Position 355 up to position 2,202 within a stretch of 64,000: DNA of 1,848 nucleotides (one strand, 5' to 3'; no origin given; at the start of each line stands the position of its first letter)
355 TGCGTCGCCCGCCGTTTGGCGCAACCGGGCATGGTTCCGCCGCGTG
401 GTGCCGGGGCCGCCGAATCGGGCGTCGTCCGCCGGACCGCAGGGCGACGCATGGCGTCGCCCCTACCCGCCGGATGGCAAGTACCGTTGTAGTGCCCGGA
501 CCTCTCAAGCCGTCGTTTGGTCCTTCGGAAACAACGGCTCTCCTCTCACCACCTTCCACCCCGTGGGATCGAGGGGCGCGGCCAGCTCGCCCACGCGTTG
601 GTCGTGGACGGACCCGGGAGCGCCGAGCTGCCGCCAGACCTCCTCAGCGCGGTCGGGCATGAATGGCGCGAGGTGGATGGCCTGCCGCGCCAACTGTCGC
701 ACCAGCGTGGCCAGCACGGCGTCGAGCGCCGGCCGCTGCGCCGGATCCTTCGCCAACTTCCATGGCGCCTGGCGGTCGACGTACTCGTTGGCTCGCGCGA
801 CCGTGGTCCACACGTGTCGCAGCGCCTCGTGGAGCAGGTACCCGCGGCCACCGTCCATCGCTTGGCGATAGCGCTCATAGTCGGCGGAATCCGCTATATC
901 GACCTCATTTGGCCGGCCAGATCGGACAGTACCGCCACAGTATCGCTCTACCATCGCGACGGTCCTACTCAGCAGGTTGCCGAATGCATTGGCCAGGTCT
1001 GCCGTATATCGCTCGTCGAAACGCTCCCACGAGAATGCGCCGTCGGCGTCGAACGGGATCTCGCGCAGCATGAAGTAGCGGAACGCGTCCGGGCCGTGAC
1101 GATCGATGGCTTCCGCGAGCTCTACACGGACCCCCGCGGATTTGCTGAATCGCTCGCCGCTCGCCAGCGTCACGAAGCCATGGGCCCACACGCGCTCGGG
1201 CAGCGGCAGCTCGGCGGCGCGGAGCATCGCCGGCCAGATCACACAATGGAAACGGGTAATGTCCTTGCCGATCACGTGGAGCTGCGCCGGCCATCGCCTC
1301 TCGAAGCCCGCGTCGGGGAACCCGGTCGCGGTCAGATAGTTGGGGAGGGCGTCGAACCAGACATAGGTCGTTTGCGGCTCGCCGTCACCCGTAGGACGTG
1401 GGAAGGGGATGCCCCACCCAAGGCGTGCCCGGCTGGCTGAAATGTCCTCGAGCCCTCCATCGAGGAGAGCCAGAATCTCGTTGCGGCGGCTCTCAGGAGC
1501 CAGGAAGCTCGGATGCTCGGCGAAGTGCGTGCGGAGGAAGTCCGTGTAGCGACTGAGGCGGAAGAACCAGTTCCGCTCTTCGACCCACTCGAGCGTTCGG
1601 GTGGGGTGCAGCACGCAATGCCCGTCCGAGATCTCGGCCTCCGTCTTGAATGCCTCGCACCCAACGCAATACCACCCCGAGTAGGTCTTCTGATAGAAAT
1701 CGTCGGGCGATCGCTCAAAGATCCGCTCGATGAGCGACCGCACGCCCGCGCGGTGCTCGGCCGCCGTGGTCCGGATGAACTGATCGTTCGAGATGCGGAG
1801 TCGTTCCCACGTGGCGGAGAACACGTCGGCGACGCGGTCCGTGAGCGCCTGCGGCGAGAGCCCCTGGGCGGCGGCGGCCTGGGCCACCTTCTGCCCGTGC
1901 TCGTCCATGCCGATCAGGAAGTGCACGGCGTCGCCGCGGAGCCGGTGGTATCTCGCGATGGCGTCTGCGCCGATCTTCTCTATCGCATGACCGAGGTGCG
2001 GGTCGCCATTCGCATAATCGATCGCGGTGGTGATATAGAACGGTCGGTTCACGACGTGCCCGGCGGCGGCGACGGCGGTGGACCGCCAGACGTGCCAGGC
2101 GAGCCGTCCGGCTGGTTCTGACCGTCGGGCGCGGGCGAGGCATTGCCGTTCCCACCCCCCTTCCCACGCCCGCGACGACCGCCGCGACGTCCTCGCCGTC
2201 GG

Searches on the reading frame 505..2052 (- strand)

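Call 39: search_protein_families(library=pfam, proteins=[window:505-2052:-])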
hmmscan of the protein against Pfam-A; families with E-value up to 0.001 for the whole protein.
window:505-2052:- (515 aa): 5 families
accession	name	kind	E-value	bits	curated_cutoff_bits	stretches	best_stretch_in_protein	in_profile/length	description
PF09334.17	tRNA-synt_1g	-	2.4e-92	310.2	20.1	2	140-364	163-390/391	tRNA synthetases class I (M)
PF00133.28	tRNA-synt_1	-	1.1e-19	71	22.7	2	3-59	23-79/414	tRNA synthetases class I (I, L, M and V)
PF01406.26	tRNA-synt_1e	-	1e-08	35.4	27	1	16-115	21-119/301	tRNA synthetases class I (C) catalytic domain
PF08264.19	Anticodon_1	-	9.1e-07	29.3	25.1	1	405-488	22-105/148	Anticodon-binding domain of tRNA ligase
PF19303.5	Anticodon_3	-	1.5e-05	25.4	23.5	1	395-494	25-119/152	Anticodon binding domain of methionyl tRNA ligase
